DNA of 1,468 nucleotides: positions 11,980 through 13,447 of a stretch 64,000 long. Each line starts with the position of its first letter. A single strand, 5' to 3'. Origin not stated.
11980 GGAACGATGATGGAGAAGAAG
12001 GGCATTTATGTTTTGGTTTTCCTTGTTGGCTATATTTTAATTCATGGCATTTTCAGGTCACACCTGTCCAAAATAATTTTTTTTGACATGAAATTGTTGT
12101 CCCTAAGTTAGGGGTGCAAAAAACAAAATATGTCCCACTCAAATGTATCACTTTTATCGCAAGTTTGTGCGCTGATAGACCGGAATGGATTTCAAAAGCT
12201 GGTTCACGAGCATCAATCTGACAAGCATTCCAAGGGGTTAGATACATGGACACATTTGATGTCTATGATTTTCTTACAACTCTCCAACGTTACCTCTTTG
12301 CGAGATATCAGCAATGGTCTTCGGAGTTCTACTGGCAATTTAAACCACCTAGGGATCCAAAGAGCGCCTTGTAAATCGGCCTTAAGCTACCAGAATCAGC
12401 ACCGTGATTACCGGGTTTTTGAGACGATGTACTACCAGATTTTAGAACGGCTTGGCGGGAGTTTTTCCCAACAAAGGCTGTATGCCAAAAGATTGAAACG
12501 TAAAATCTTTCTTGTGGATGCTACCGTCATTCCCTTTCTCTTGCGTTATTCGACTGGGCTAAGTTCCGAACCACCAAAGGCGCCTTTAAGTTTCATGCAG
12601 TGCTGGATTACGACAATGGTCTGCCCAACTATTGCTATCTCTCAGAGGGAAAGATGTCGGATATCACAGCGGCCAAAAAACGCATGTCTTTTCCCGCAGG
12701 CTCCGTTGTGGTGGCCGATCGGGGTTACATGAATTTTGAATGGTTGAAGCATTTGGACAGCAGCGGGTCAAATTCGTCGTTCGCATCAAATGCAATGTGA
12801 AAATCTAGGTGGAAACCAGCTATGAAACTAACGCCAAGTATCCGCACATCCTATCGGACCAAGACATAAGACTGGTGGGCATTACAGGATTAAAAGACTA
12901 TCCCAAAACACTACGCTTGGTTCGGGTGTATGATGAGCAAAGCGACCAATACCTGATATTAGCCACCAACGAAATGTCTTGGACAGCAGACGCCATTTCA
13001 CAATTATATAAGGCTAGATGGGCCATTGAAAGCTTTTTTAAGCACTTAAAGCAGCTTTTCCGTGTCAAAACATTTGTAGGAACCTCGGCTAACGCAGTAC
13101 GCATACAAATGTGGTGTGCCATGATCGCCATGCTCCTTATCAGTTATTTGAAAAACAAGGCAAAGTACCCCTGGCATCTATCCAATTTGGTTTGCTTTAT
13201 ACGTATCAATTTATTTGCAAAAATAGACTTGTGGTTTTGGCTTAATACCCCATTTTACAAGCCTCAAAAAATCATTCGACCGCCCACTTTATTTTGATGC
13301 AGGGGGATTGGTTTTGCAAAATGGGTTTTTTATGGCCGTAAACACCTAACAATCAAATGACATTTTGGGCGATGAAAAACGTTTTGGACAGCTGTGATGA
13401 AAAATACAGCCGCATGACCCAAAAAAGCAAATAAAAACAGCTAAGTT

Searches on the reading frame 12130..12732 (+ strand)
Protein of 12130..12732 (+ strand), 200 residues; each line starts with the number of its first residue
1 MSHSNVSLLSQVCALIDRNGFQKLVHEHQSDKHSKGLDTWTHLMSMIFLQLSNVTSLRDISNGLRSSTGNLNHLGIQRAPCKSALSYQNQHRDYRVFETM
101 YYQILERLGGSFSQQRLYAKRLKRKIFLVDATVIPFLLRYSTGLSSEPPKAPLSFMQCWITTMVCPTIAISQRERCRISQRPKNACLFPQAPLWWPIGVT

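Call 34: search_protein_families(library=pfam, proteins=[window:12130-12732:+], max_evalue=0.001)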
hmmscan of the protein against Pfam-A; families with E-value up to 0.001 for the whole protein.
window:12130-12732:+ (200 aa): 1 family
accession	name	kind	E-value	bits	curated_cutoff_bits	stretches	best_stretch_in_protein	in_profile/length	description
PF14294.11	DUF4372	-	9.4e-25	87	25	1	7-77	4-74/74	Domain of unknown function (DUF4372)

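Call 37: search_protein_families(library=ncbifam, proteins=[window:12130-12732:+], max_evalue=0.001)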
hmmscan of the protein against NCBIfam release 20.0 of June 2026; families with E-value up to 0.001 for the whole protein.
window:12130-12732:+ (200 aa): 1 family
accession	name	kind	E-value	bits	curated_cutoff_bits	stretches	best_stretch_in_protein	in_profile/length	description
NF033592.1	transpos_IS4_1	equivalog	5.7e-17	61.8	115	1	15-135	4-117/332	IS4 family transposase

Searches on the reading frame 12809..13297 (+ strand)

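Call 34: search_protein_families(library=pfam, proteins=[window:12809-13297:+], max_evalue=0.001)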
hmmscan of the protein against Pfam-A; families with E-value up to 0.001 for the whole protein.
window:12809-13297:+ (162 aa): 1 family
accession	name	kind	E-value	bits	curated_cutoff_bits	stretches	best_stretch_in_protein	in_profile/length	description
PF01609.27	DDE_Tnp_1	-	1.6e-09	38.2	23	1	40-110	139-200/200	Transposase DDE domain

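Call 37: search_protein_families(library=ncbifam, proteins=[window:12809-13297:+], max_evalue=0.001)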
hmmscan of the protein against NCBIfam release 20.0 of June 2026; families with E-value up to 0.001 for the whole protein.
window:12809-13297:+ (162 aa): 10 families
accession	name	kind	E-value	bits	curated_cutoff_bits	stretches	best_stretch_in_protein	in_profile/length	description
NF033592.1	transpos_IS4_1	equivalog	1.8e-26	93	115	1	30-114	243-331/332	IS4 family transposase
NF049921.1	transpos_IS701_2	equivalog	1.1e-11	44.8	250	1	26-120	203-296/318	IS701 family transposase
NF049925.1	transpos_IS4_4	equivalog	4.3e-11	42.2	250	1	34-115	288-371/449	IS4 family transposase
NF033559.2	transpos_IS1634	equivalog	7.7e-10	38.4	100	1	42-119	354-431/483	IS1634 family transposase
NF049999.1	transpos_IS701_3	equivalog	4.2e-09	35.8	170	1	33-118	277-364/412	IS701 family transposase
NF033540.2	transpos_IS701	equivalog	5.5e-06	25.9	150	1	42-111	290-359/363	IS701 family transposase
NF033591.1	transpos_IS4_2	equivalog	2.2e-05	23.8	152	1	40-111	205-275/340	IS4 family transposase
NF033590.1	transpos_IS4_3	equivalog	0.00013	21.1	160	1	48-111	254-320/405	IS4 family transposase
NF033539.1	transpos_IS1380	equivalog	0.00029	19.6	180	1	41-118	305-379/419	IS1380 family transposase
NF033541.0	transpos_ISH3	equivalog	0.00095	18.4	225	0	52-112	237-292/298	ISH3 family transposase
